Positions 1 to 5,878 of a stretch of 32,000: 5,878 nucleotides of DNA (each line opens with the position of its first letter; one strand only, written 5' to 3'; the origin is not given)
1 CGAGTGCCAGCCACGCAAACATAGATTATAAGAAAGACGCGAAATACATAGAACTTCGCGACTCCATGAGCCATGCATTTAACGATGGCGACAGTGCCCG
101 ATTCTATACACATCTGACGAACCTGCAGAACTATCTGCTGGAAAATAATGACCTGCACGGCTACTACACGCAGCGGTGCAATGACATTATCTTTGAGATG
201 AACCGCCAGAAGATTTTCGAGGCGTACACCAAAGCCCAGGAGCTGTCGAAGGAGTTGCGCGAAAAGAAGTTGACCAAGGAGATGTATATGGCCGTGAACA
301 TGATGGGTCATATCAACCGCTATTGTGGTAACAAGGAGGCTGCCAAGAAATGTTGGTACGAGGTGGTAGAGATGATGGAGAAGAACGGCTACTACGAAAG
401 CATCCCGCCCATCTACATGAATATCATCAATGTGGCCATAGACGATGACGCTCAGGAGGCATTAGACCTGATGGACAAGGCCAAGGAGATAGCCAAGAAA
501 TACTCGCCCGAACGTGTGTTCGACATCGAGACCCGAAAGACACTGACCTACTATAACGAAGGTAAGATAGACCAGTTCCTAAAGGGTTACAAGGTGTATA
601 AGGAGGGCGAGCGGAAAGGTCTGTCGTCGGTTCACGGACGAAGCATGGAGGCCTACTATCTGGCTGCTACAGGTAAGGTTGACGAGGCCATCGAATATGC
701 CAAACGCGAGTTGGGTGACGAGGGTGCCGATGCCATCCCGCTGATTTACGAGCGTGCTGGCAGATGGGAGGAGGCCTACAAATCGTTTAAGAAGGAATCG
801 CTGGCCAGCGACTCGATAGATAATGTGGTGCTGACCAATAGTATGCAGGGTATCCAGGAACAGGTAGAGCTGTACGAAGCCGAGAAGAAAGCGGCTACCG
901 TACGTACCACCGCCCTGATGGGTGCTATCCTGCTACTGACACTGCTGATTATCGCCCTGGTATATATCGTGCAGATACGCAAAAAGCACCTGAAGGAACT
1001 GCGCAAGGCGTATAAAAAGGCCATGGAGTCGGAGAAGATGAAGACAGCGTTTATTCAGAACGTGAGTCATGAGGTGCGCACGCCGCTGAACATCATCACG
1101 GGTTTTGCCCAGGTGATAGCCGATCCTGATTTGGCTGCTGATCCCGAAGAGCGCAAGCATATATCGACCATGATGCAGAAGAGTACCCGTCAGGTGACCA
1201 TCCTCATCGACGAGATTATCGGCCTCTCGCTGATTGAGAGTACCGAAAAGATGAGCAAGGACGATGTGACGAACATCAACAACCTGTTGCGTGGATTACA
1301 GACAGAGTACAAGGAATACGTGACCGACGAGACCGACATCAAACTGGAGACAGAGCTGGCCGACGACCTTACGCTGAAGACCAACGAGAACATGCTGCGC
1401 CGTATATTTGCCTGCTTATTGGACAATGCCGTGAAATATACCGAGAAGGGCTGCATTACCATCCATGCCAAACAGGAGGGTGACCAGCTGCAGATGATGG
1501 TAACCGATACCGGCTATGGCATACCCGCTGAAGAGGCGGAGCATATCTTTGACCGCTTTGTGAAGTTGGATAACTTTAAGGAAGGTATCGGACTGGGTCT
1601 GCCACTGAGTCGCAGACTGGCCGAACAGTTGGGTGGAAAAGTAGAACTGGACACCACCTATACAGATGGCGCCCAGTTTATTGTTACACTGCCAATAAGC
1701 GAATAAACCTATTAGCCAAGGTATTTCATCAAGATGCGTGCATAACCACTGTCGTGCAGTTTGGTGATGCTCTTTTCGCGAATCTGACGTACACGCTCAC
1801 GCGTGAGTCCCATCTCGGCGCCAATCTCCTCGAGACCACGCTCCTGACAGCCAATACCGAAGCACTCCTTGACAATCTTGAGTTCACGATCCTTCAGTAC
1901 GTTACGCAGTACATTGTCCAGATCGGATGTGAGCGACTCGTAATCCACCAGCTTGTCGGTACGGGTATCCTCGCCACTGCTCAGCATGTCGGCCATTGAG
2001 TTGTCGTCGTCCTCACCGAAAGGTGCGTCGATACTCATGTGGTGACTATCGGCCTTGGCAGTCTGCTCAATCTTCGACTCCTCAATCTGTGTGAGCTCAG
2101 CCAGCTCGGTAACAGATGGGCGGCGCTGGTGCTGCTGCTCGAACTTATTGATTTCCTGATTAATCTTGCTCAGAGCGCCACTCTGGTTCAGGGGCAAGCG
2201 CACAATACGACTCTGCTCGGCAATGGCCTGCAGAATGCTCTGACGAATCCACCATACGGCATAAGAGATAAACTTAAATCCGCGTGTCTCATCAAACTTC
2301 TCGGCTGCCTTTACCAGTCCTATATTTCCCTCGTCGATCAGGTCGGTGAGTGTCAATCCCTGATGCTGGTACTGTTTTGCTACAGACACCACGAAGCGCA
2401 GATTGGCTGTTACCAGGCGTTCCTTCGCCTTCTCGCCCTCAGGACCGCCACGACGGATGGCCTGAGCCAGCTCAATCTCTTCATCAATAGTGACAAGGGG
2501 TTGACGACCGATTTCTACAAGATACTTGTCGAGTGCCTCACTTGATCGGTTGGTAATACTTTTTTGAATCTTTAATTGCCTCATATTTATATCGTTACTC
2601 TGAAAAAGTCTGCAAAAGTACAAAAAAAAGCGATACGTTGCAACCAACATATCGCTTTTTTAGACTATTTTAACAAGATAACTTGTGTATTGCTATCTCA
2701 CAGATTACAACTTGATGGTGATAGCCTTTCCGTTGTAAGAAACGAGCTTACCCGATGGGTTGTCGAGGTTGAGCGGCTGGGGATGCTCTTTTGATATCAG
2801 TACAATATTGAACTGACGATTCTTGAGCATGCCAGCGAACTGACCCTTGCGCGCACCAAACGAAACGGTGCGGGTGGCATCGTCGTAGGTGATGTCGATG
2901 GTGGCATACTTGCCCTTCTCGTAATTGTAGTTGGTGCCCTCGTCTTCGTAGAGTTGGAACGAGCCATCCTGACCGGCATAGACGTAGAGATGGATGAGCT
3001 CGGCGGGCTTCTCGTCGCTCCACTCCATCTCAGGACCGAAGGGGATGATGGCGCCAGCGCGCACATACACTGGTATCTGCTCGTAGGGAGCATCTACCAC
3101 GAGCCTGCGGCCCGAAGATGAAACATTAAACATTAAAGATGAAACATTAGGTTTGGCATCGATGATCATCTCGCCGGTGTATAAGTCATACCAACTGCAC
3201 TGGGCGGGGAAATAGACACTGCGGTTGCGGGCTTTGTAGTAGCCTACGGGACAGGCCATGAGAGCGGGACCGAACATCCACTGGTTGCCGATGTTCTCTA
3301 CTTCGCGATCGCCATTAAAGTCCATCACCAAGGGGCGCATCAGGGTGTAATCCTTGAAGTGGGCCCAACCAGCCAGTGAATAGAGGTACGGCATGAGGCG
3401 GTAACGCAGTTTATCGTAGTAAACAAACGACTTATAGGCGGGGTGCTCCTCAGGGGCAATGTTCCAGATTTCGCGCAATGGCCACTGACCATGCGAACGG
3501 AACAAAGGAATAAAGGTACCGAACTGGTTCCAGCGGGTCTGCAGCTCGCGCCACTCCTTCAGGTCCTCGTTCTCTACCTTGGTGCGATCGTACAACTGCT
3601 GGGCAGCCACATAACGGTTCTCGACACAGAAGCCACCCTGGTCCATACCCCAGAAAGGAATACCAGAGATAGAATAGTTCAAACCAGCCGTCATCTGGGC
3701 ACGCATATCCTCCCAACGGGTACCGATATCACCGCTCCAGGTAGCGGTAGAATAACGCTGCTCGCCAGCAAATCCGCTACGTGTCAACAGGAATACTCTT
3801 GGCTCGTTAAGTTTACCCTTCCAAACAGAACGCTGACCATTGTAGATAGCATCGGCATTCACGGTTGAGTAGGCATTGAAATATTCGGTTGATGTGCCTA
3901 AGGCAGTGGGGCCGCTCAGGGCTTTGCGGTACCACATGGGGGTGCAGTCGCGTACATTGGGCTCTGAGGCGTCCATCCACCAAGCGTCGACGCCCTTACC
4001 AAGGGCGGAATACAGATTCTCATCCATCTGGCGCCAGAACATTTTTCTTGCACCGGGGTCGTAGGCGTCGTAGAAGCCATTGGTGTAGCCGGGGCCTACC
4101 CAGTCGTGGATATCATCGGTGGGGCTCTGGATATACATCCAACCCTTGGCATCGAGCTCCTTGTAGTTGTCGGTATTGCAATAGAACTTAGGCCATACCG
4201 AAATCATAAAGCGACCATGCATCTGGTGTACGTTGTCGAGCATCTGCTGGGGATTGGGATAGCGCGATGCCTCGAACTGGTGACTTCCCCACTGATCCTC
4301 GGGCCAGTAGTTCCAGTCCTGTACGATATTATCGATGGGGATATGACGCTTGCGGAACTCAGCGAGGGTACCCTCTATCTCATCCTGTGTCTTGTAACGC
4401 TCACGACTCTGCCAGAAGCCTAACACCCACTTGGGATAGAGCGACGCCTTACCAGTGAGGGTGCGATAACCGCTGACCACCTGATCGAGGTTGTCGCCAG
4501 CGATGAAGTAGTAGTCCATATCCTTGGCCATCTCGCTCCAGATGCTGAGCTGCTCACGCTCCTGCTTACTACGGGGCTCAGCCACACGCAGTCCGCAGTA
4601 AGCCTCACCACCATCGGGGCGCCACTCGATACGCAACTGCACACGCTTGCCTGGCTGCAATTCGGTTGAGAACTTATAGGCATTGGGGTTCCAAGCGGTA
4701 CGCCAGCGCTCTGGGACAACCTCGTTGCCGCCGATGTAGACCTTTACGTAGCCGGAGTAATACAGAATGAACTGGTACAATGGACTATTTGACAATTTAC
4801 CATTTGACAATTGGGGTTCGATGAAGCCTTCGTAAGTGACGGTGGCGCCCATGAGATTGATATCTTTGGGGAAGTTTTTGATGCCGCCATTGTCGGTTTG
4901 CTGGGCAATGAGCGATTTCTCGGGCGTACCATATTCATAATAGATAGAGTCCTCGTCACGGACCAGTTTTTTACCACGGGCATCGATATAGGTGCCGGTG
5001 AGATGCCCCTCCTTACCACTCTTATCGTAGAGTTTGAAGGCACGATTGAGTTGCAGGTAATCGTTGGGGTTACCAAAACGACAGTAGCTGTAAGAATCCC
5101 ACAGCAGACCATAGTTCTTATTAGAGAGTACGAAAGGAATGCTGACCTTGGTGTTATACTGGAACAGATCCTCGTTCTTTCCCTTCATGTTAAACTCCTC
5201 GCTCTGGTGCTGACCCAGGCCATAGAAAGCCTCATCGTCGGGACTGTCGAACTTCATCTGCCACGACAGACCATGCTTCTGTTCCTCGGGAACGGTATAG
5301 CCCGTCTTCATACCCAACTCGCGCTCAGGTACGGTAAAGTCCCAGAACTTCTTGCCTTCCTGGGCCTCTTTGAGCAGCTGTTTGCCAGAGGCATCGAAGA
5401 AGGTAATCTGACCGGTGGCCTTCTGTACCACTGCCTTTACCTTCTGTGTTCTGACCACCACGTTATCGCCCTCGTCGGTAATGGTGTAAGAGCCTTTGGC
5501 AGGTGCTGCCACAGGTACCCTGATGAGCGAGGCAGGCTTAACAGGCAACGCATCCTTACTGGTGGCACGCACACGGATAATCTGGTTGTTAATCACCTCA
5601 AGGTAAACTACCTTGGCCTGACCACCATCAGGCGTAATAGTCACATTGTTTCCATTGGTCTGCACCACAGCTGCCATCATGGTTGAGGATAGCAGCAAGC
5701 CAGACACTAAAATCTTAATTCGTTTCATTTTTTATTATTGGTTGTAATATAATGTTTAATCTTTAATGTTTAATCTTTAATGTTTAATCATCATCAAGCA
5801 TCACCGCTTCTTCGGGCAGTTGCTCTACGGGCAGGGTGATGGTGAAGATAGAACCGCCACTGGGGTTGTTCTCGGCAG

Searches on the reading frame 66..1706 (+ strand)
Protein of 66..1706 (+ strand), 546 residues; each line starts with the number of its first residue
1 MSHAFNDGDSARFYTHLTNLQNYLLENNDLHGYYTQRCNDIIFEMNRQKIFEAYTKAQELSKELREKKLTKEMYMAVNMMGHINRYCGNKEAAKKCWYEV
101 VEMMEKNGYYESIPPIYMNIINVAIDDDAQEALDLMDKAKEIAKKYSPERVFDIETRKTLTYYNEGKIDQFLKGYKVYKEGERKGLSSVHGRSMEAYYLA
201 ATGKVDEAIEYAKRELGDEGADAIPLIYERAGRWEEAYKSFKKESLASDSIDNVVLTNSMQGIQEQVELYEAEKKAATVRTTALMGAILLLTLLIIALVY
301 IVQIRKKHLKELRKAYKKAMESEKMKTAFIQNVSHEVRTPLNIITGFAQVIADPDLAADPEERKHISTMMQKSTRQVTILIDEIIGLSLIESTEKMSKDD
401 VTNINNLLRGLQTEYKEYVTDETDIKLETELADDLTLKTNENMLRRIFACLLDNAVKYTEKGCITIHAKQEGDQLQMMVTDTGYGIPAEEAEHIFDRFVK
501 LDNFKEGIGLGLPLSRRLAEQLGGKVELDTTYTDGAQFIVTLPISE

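Call 6: search_protein_families(library=pfam, proteins=[window:66-1706:+])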
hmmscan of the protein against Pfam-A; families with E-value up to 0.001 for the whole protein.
window:66-1706:+ (546 aa): 2 families
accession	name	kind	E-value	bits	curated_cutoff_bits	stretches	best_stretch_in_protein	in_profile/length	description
PF02518.31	HATPase_c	-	5.7e-23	81.9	26.4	1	440-544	2-109/111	Histidine kinase-, DNA gyrase B-, and HSP90-like ATPase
PF00512.31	HisKA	-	9.3e-12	45.3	26.9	1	326-392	2-65/66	His Kinase A (phospho-acceptor) domain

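Call 51: find_encoding_contigs(protein=window:66-1706:+, flank=10000, max_places=2)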
Protein window:66-1706:+ (546 aa): 2 contigs read that carry it; 2 places shown.
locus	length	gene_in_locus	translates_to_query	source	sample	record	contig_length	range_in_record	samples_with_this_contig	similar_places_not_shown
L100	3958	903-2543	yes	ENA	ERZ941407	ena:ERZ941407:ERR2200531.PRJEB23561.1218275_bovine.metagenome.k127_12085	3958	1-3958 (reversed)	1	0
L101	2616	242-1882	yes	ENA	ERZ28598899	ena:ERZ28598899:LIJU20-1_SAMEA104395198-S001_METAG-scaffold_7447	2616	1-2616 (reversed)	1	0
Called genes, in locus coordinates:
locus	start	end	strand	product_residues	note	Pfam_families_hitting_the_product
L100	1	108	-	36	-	?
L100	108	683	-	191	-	PF15889:DUF4738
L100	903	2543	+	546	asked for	PF00512:HisKA, PF02518:HATPase_c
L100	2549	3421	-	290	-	PF00140:Sigma70_r1_2, PF04542:Sigma70_r2, PF04539:Sigma70_r3, PF04545:Sigma70_r4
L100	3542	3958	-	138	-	?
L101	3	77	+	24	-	?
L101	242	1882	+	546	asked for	PF00512:HisKA, PF02518:HATPase_c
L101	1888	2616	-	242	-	?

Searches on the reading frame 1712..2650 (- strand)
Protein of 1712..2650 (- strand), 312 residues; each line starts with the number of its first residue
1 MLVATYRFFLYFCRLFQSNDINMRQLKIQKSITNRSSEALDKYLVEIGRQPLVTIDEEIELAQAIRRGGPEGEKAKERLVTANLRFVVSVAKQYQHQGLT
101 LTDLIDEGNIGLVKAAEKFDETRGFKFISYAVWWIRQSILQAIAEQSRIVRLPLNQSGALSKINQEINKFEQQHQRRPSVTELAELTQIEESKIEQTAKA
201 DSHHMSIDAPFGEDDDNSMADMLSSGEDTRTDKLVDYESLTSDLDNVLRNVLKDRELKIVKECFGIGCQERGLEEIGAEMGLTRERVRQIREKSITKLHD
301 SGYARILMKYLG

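Call 6: search_protein_families(library=pfam, proteins=[window:1712-2650:-])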
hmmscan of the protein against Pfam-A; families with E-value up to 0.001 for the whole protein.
window:1712-2650:- (312 aa): 4 families
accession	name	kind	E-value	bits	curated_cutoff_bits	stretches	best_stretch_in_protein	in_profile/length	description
PF04542.20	Sigma70_r2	-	6.4e-19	68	24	1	79-148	1-70/71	Sigma-70 region 2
PF04539.22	Sigma70_r3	-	5e-14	52.6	25.3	1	160-226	3-69/78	Sigma-70 region 3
PF00140.25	Sigma70_r1_2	-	3.2e-10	40.3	22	1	39-70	2-33/34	Sigma-70 factor, region 1.2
PF04545.22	Sigma70_r4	-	5.6e-10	39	24.1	1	251-298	4-48/50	Sigma-70, region 4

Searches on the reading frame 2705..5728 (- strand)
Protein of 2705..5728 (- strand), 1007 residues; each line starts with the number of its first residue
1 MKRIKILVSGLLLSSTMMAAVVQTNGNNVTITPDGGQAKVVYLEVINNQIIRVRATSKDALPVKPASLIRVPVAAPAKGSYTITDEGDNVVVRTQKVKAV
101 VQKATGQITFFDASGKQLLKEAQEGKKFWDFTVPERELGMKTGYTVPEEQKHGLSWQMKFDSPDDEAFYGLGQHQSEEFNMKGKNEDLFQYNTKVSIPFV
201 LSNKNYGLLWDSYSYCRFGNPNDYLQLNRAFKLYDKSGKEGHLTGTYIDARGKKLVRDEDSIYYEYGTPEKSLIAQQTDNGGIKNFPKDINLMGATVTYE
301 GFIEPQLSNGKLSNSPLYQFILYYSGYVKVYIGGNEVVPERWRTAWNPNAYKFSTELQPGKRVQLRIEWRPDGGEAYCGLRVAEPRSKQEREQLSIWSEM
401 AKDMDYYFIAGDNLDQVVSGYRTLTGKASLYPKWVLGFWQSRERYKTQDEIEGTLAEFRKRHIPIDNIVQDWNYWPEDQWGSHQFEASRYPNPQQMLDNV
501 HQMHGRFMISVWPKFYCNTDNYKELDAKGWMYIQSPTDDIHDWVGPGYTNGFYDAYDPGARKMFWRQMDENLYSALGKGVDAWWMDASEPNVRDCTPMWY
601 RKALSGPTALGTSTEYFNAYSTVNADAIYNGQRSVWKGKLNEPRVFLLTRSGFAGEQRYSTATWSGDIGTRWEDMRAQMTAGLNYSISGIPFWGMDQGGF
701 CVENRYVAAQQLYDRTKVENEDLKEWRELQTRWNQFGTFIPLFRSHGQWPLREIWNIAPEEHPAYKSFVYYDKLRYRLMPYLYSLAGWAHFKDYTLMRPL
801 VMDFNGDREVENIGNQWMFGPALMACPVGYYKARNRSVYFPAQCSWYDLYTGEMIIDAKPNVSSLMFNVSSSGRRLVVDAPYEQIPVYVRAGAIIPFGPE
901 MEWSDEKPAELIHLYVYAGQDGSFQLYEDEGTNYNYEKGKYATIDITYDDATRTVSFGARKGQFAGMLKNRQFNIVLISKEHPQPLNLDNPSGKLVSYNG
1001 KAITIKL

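Call 6: search_protein_families(library=pfam, proteins=[window:2705-5728:-])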
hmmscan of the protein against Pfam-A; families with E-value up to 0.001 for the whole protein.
window:2705-5728:- (1007 aa): 4 families
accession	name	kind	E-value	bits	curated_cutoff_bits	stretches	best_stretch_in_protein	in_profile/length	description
PF01055.32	Glyco_hydro_31_2nd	-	7.2e-88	295.5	23.5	1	429-785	2-328/328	Glycosyl hydrolases family 31 TIM-barrel domain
PF17137.9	DUF5110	-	4.1e-24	84.9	27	1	912-978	2-69/71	Domain of unknown function (DUF5110)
PF21365.3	Glyco_hydro_31_3rd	-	7.2e-23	81.3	24.4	1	794-895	2-87/87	Glycosyl hydrolase family 31 C-terminal domain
PF13802.12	Gal_mutarotas_2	-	3.9e-19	70.1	27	1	43-218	4-183/184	Glycosyl hydrolase 31 N-terminal galactose mutarotase-like domain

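Call 53: find_encoding_contigs(protein=window:2705-5728:-, flank=10000, max_places=3)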
Protein window:2705-5728:- (1007 aa): 6 contigs read that carry it; 3 places shown.
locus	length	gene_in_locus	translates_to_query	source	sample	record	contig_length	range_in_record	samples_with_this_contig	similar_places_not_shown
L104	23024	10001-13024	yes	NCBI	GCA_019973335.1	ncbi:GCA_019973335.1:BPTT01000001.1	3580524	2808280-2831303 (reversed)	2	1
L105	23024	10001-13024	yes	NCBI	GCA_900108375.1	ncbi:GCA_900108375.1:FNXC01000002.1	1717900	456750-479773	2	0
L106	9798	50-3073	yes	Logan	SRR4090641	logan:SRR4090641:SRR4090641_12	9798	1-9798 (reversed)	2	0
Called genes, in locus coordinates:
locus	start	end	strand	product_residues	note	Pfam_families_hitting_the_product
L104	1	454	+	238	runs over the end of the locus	PF00483:NTP_transferase, PF12804:NTP_transf_3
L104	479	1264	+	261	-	-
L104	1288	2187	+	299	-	PF01066:CDP-OH_P_transf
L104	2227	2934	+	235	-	PF00702:Hydrolase, PF13419:HAD_2, PF13242:Hydrolase_like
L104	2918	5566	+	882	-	PF13715:CarbopepD_reg_2, PF18939:DUF5686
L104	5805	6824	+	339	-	PF00356:LacI, PF04967:HTH_10 (faint), PF00532:Peripla_BP_1, PF13407:Peripla_BP_4, PF13377:Peripla_BP_3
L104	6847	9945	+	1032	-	PF07494:Reg_prop (faint), PF13570:Beta-prop_ACSF4 (faint), PF07495:Y_Y_Y, PF02518:HATPase_c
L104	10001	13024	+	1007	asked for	PF13802:Gal_mutarotas_2, PF01055:Glyco_hydro_31_2nd, PF21365:Glyco_hydro_31_3rd, PF17137:DUF5110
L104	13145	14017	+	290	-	PF00140:Sigma70_r1_2, PF04542:Sigma70_r2, PF04539:Sigma70_r3, PF04545:Sigma70_r4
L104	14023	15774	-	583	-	PF00512:HisKA, PF02518:HATPase_c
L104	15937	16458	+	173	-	PF15889:DUF4738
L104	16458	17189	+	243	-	PF14014:DUF4230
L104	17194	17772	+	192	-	PF14014:DUF4230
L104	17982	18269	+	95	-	-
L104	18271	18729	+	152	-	PF13470:PIN_3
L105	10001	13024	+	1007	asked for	PF13802:Gal_mutarotas_2, PF01055:Glyco_hydro_31_2nd, PF21365:Glyco_hydro_31_3rd, PF17137:DUF5110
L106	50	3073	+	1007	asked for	PF13802:Gal_mutarotas_2, PF01055:Glyco_hydro_31_2nd, PF21365:Glyco_hydro_31_3rd, PF17137:DUF5110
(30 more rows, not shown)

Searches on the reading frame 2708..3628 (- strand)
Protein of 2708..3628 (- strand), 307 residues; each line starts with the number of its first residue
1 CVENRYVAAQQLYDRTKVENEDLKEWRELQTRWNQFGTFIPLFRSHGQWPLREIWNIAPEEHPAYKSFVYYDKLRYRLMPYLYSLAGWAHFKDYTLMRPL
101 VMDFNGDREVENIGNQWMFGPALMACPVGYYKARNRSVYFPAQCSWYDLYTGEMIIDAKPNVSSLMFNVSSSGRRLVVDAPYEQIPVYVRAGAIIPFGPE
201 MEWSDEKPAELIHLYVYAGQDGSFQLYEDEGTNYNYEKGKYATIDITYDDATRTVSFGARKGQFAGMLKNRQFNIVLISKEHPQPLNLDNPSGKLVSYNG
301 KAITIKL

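Call 45: find_homologous_proteins(query=window:2708-3628:-, max_evalue=1e-30)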
Query window:2708-3628:- (307 aa): 1375 proteins with E <= 1e-30 among 1786 candidates; the best 120 are listed.
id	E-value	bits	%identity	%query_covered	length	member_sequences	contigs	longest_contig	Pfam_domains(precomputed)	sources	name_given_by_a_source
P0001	5.3e-211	718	99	100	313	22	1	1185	PF21365.4,PF01055.33,PF17137.10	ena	-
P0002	6.5e-176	602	82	100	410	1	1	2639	PF21365.4,PF01055.33,PF17137.10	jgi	-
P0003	2.7e-174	597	81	100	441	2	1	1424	PF21365.4,PF01055.33,PF17137.10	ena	-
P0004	1.4e-173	595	83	100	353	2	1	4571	PF21365.4,PF01055.33,PF17137.10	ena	-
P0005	8.7e-173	592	83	100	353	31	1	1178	PF21365.4,PF01055.33,PF17137.10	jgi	jgi:alpha-D-xyloside xylohydrolase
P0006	2.0e-171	588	83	100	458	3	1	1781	PF21365.4,PF01055.33,PF17137.10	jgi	jgi:alpha-D-xyloside xylohydrolase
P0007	2.5e-171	587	82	100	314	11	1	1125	PF21365.4,PF01055.33,PF17137.10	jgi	jgi:alpha-D-xyloside xylohydrolase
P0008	2.3e-170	584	81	100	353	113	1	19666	PF21365.4,PF01055.33,PF17137.10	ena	-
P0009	3.3e-170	584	83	100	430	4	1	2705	PF21365.4,PF01055.33,PF17137.10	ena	-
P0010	4.1e-170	583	82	100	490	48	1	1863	PF21365.4,PF01055.33,PF17137.10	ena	-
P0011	6.6e-170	583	79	100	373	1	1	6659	PF21365.4,PF01055.33,PF17137.10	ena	-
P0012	3.0e-169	580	80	100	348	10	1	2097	PF21365.4,PF01055.33,PF17137.10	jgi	jgi:alpha-D-xyloside xylohydrolase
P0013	5.1e-169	580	82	100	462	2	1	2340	PF21365.4,PF01055.33,PF17137.10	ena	-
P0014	5.3e-167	573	80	100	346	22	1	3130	PF21365.4,PF01055.33,PF17137.10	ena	-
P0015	2.2e-166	571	81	100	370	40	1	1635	PF21365.4,PF01055.33,PF17137.10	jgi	jgi:alpha-D-xyloside xylohydrolase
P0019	1.7e-164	565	74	100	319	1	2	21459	PF21365.4,PF01055.33,PF17137.10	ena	-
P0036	3.6e-153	528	73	100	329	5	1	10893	PF21365.4,PF01055.33,PF17137.10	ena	-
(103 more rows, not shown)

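Call 47: find_encoding_contigs(protein=P0019, flank=1000, max_places=1)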
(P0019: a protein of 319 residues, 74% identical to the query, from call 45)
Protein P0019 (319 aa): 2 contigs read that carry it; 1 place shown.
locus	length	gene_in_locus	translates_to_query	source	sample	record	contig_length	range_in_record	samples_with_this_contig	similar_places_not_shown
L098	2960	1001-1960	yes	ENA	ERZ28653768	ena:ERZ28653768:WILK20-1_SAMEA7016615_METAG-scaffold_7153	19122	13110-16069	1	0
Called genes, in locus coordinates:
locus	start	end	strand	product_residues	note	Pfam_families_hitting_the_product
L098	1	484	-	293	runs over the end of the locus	-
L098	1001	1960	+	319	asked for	PF01055:Glyco_hydro_31_2nd, PF21365:Glyco_hydro_31_3rd, PF17137:DUF5110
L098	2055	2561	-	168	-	PF01863:YgjP-like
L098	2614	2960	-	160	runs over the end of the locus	PF13185:GAF_2, PF01590:GAF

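Call 48: find_encoding_contigs(protein=P0036, flank=1000, max_places=1)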
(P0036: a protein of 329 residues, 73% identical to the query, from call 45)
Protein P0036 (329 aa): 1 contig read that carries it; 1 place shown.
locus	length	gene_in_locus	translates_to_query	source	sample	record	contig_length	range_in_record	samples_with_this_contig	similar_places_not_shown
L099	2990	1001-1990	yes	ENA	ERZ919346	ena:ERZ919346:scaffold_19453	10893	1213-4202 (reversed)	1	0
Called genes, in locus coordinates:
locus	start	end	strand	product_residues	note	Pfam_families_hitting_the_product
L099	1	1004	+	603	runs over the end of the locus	PF13802:Gal_mutarotas_2, PF01055:Glyco_hydro_31_2nd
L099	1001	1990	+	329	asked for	PF01055:Glyco_hydro_31_2nd, PF21365:Glyco_hydro_31_3rd, PF17137:DUF5110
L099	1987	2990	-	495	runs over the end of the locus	PF00497:SBP_bac_3, PF00512:HisKA, PF02518:HATPase_c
